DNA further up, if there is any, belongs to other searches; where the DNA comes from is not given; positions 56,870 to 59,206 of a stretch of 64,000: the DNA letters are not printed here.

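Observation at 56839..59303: Mobile-insertion-cassette-like unit: papain-like peptidase/alpha-beta-hydrolase fusion gene bracketed by inverted copies of a MITE-like element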

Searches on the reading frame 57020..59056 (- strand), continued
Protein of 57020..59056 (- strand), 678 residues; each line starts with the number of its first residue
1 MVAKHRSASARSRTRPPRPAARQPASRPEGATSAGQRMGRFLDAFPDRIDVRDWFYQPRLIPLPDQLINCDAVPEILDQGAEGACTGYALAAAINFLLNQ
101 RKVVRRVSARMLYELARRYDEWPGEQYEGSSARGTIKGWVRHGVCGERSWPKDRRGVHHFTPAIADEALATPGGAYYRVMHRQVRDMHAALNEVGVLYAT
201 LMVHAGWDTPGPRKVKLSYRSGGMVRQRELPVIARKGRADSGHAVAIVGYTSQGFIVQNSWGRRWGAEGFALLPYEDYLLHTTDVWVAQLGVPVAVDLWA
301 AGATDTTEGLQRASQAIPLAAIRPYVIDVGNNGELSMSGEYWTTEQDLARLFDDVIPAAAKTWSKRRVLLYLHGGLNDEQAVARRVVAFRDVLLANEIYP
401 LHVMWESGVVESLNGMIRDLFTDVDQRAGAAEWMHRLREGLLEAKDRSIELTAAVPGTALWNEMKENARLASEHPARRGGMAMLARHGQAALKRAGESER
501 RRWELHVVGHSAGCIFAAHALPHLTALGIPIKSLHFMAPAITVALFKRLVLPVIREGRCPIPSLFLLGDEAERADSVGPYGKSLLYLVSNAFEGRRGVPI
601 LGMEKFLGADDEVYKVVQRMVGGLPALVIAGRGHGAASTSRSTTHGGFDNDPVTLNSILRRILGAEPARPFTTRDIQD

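Call 28: find_encoding_contigs(protein=P0009, flank=6000, max_places=2)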
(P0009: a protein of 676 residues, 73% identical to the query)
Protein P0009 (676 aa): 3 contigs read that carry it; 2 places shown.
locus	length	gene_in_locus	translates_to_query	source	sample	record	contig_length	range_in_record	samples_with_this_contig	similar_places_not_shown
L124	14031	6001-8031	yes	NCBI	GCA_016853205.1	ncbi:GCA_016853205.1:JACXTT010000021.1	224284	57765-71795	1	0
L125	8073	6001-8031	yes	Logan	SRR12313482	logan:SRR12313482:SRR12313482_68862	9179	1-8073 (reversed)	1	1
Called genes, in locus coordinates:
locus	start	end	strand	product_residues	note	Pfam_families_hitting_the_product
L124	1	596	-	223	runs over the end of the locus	PF07589:PEP_exosort_dom (weak)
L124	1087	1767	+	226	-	PF01625:PMSR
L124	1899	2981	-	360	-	-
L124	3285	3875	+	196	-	PF14235:DUF4337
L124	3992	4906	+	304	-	PF03547:Mem_trans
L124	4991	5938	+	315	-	PF00483:NTP_transferase, PF12804:NTP_transf_3 (weak)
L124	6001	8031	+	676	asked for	PF00112:Peptidase_C1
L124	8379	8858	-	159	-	PF00034:Cytochrom_C, PF13442:Cytochrome_CBB3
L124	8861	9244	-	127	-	-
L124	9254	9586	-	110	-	-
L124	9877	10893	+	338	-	PF03279:Lip_A_acyltrans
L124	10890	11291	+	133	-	PF07238:PilZ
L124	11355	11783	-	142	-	-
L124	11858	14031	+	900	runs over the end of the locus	PF08335:GlnD_UR_UTase, PF01966:HD (weak), PF24931:ACT_ACR9_3rd, PF26956:ACT_ACR_D1 (weak)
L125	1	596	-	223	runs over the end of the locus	PF07589:PEP_exosort_dom (weak)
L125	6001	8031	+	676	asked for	PF00112:Peptidase_C1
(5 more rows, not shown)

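Call 29: find_encoding_contigs(protein=P0004, flank=6000, max_places=2)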
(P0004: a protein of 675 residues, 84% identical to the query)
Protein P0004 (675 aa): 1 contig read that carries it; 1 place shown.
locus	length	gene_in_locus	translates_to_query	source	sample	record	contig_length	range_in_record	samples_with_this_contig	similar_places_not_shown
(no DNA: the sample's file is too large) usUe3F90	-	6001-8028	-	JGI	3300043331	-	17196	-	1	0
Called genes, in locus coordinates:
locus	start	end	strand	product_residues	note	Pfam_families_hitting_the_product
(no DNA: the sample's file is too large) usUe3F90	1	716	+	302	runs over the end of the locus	PF01073:3Beta_HSD, PF01370:Epimerase, PF04321:RmlD_sub_bind (weak), PF05368:NmrA, PF13460:NAD_binding_10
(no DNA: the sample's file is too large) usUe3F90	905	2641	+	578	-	PF14716:HHH_8, PF14520:HHH_5, PF14791:DNA_pol_B_thumb, PF02811:PHP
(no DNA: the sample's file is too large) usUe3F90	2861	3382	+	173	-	PF02142:MGS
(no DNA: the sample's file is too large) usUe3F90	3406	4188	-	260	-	PF13490:zf-HC2 (faint)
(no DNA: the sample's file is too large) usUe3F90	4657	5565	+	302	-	PF00483:NTP_transferase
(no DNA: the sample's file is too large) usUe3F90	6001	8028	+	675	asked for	PF00112:Peptidase_C1 (weak)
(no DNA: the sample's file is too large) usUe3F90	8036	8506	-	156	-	PF00034:Cytochrom_C, PF13442:Cytochrome_CBB3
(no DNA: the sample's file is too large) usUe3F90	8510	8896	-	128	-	-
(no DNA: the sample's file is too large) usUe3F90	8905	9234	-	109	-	-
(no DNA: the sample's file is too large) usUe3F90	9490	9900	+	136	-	PF07238:PilZ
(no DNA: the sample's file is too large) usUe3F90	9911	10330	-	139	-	-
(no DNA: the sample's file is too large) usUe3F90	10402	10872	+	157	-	?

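Call 38: search_solved_structures(query=A4, max_evalue=1)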
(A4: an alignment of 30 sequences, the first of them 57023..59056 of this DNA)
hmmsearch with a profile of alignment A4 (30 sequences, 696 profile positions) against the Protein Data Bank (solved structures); distinct sequences matched with E-value up to 1: 165 (the best 60 are shown).
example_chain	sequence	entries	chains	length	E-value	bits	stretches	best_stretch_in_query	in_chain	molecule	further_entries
3ois_A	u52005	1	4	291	8e-21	77.3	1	43-295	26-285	Cysteine protease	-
8v57_A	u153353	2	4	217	3.4e-07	32.2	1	247-282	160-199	Cathepsin K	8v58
5t6u_A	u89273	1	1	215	3.5e-07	32.2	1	247-282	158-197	Cathepsin K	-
6bki_A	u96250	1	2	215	3.5e-07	32.2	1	247-282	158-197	Cathepsin K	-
8jcs_A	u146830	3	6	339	4.6e-06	28.5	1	250-282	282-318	Procerain B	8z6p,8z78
3bcn_A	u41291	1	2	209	1.2e-05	27.2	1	250-279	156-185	Ervatamin-A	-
8r78_A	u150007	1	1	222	1.5e-05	26.8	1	229-281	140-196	Ficin 3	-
3p5u_A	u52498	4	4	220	2.9e-05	25.9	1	250-278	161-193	Actinidin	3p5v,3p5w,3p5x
1o0e_A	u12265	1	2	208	3.3e-05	25.7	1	248-279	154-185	Ervatamin C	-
3ioq_A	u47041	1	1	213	3.7e-05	25.5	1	250-278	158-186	CMS1MS2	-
2pns_A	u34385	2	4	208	6.4e-05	24.7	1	249-279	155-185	Ervatamin-C, a papain-like plant cysteine protease | Ervatamin-C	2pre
2cio_A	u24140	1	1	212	6.5e-05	24.7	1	250-278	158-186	PAPAIN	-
1bp4_A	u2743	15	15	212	6.6e-05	24.7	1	250-278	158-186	PAPAIN | 2-HYDROXYETHYL-THIOPAPAIN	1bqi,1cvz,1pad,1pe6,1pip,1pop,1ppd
1khp_A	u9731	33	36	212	7.1e-05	24.6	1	250-278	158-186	Papain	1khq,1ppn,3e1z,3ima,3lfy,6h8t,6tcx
2bdz_A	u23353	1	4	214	9.6e-05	24.1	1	248-278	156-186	Mexicain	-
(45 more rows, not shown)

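Call 39: find_encoding_contigs(protein=P0052, flank=6000, max_places=1)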
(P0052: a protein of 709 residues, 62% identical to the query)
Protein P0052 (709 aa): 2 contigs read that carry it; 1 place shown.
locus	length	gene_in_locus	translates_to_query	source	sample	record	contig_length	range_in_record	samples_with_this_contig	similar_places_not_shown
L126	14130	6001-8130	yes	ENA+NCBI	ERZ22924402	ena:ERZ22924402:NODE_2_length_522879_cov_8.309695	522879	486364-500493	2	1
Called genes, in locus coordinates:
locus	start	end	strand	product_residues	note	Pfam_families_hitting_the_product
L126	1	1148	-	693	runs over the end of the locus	PF07494:Reg_prop (faint)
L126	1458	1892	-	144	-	PF13380:CoA_binding_2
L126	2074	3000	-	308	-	PF02899:Phage_int_SAM_1, PF00589:Phage_integrase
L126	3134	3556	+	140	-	PF00293:NUDIX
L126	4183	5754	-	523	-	PF01979:Amidohydro_1, PF07969:Amidohydro_3 (weak)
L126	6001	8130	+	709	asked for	PF05990:DUF900 (faint)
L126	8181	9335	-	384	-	-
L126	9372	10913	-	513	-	PF05299:Peptidase_M61 (weak)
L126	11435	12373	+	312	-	PF00092:VWA, PF13519:VWA_2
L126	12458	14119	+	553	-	PF02142:MGS, PF01808:AICARFT_IMPCHas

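Call 40: find_encoding_contigs(protein=P0091, flank=6000, max_places=1)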
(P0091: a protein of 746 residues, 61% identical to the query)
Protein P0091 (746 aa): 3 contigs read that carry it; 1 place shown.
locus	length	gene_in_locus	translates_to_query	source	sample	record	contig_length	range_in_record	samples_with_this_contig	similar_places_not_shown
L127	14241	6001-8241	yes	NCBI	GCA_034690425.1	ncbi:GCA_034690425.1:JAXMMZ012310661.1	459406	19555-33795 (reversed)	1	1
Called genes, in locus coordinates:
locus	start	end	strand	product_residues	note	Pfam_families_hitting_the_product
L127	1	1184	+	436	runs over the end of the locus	PF00202:Aminotran_3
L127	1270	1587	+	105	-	-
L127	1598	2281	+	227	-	PF00106:adh_short, PF01370:Epimerase, PF08659:KR (faint), PF13561:adh_short_C2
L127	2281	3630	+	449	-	PF00501:AMP-binding, PF23562:AMP-binding_C_3 (faint), PF13193:AMP-binding_C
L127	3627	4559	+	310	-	PF02522:Antibiotic_NAT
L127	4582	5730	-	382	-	-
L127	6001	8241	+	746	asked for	PF00112:Peptidase_C1 (faint)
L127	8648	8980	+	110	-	-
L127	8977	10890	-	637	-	PF00512:HisKA, PF02518:HATPase_c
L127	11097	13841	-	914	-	PF02739:5_3_exonuc_N, PF01367:5_3_exonuc, PF22619:DNA_polI_exo1, PF00476:DNA_pol_A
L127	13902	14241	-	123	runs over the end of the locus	-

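Call 41: find_encoding_contigs(protein=P0108, flank=6000, max_places=1)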
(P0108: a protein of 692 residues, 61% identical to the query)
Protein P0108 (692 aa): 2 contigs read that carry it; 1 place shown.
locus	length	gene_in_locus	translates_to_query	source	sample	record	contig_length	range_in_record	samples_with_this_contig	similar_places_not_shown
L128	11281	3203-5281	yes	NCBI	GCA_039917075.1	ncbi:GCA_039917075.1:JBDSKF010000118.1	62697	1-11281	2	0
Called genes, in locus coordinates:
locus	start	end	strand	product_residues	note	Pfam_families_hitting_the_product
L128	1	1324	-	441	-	PF01408:GFO_IDH_MocA, PF19051:GFO_IDH_MocA_C2 (faint)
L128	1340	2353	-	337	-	PF01408:GFO_IDH_MocA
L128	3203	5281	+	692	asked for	PF00112:Peptidase_C1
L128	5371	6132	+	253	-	-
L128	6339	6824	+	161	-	-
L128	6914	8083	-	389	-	PF00331:Glyco_hydro_10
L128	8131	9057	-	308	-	PF00892:EamA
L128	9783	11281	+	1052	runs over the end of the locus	PF23500:DUF7133, PF00034:Cytochrom_C (faint)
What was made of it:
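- On Known anti-phage defence proteins (PADLOC): Distant homologues have no conserved neighbours (calls 39-41).
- Distant homologues are standalone genes in unrelated contexts without such repeats (calls 39-41).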

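Call 42: predict_structure(alignment_id=A4)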
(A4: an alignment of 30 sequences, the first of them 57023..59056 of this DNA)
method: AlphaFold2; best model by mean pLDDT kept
length: 678 residues; sequences in the alignment: 30
mean_pLDDT: 69.3   pTM: 0.53
mean pLDDT of the five models: 69.3, 68.5, 66.5, 61.7, 60.7
residues with pLDDT >= 90: 145; 70-90: 215; 50-70: 179; < 50: 139
segments of 3 or more residues with pLDDT < 50: 1-61, 122-126, 291-298, 300-316, 418-451, 575-580
pLDDT, mean of each block of 10 residues (from residue 1): 29 29 33 40 26 34 62 59 67 75 81 79 49 73 84 81 78 64 60 65 61 72 69 65 67 66 57 55 61 46 34 48 82 77 83 92 94 70 80 95 68 49 37 42 39 63 85 90 93 90 94 91 92 94 94 93 86 51 64 77 85 90 89 82 75 92 94 70
secondary structure, 60 per line:
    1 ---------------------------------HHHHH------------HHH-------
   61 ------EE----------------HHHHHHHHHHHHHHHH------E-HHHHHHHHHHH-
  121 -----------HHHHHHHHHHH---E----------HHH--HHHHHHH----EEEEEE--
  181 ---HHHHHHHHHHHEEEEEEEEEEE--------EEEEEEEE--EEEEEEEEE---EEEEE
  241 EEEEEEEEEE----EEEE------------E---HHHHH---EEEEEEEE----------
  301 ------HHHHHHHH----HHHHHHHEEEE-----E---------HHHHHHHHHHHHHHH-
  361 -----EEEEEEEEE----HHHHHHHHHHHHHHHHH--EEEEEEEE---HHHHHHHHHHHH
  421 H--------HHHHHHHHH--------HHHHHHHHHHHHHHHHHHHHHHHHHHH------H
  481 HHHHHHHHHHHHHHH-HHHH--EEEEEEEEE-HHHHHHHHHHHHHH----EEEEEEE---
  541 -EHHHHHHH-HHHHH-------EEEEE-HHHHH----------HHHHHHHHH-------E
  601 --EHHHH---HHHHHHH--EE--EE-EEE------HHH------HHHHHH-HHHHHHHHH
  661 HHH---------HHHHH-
elements in order (helices of 4 or more, strands of 3 or more residues): H34-38 H85-100 H109-119 H132-142 H162-168 E173-178 H184-194 E195-205 E214-221 E224-232 E236-250 E255-258 H275-279 E283-290 H307-314 H319-325 E326-329 H345-359 E366-374 H379-395 E398-405 H409-421 H430-438 H447-473 H480-495 H497-500 E503-511 H513-526 E531-537 H543-549 H551-555 E563-567 H569-573 H584-592 H604-607 H611-617 E627-629 H645-650 H652-663 H673-677

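Call 46: fold_search(model_id=the predicted structure, library=pdb)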
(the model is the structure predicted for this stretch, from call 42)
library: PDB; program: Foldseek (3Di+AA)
matches with E <= 10: 848; with E <= 0.001: 25
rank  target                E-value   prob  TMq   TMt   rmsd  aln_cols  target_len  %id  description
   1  3ois_A                1.9e-09  1.00  0.26  0.59   7.7       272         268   25  Crystal Structure Xylellain, a cysteine protease from Xylella fastidiosa (released 2011-08-03)
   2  3ois_B                1.1e-08  1.00  0.27  0.61   7.3       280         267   25  Crystal Structure Xylellain, a cysteine protease from Xylella fastidiosa (released 2011-08-03)
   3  3cbk_A                1.1e-06  1.00  0.24  0.57   6.1       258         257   17  chagasin-cathepsin B (released 2008-05-27)
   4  1cte_A                2.6e-06  1.00  0.25  0.59   6.9       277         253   17  CRYSTAL STRUCTURES OF RECOMBINANT RAT CATHEPSIN B AND A CATHEPSIN B-INHIBITOR COMPLEX: IMPLICATIONS FOR STRUCTURE-BASE (released 1995-07-31)
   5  1mir_A                4.7e-06  1.00  0.23  0.47   9.7       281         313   18  RAT PROCATHEPSIN B (released 1997-01-11)
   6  3cbj_A                5.3e-06  1.00  0.23  0.54   6.5       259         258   17  Chagasin-Cathepsin B complex (released 2008-05-27)
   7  5mbl_A                6.2e-06  1.00  0.24  0.57   7.2       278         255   18  Cathepsin B in complex with DARPin 81 (released 2017-12-20)
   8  3h7d_A                8.2e-06  1.00  0.25  0.70   4.4       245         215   15  The crystal structure of the cathepsin K Variant M5 in complex with chondroitin-4-sulfate (released 2010-04-28)
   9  9s60_A                8.7e-06  1.00  0.23  0.55   7.0       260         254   17  Structural and proteomics analysis of the mouse cathepsin B - DARPin 4m3 complex reveals determinants of species - spe (released 2026-01-14)
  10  3ai8_A                9.7e-06  1.00  0.24  0.57   6.8       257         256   18  Cathepsin B in complex with the nitroxoline (released 2011-05-18)
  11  6a0q_B                9.7e-06  1.00  0.22  0.42  10.1       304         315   14  The crystal structure of Lpg2622_E64 complex (released 2018-09-12)
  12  8z78_B                1.0e-05  1.00  0.25  0.69   4.7       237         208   17  Crystal structure of Procerain-B from Calotropis gigantea with glycerol (released 2025-04-23)
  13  1gmy_A                1.3e-05  1.00  0.23  0.56   6.8       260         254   18  Cathepsin B complexed with dipeptidyl nitrile inhibitor (released 2002-09-19)
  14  5tdi                  2.4e-05  1.00  0.25  0.68   4.8       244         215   14  Crystal structure of Cathepsin K with a covalently-linked inhibitor at 1.4 Angstrom resolution. (released 2017-01-25)
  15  3s3r_B                2.4e-05  1.00  0.24  0.58   5.8       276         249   16  Structure of cathepsin B1 from Schistosoma mansoni in complex with K11777 inhibitor (released 2011-08-10)
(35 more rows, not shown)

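Call 47: search_protein_families(library=pfam, alignment_id=A4, max_evalue=1)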
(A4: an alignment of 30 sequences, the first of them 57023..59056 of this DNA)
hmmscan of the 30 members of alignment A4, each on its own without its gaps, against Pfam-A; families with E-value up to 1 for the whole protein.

A. member 1, window:57023-59056:- (678 aa): 2 families
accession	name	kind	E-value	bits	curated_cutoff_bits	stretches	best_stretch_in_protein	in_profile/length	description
PF00112.29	Peptidase_C1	-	9.3e-07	29.6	20.7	1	73-272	14-201/220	Papain family cysteine protease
PF13529.12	Peptidase_C39_2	-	0.18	12.8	24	1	238-261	118-143/143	Peptidase_C39 like family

B. families by the number of members that match (of 30 scanned): 15 families
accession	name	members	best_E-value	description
PF00112.29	Peptidase_C1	30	4.1e-11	Papain family cysteine protease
PF05990.18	DUF900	10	2.3e-05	Alpha/beta hydrolase of unknown function (DUF900)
PF13529.12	Peptidase_C39_2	6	0.098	Peptidase_C39 like family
PF01764.32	Lipase_3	5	0.017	Lipase (class 3)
PF12146.15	Hydrolase_4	4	0.011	Serine aminopeptidase, S33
PF10230.15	LIDHydrolase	3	0.14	Lipid-droplet associated hydrolase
PF05057.20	DUF676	2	0.035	Putative serine esterase (DUF676)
PF03221.22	HTH_Tnp_Tc5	2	0.21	Tc5 transposase DNA-binding domain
PF04654.17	DUF599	1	0.061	Protein of unknown function, DUF599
PF06821.19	Ser_hydrolase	1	0.08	Serine hydrolase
PF07859.19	Abhydrolase_3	1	0.12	alpha/beta hydrolase fold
PF21470.2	BppU-like_C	1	0.13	Minor structural protein 5-like, C-terminal domain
PF12354.14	Internalin_N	1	0.24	Bacterial adhesion/invasion protein N terminal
PF10252.14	PP28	1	0.32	Casein kinase substrate phosphoprotein PP28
PF03051.21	Peptidase_C1_2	1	0.33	Peptidase C1-like family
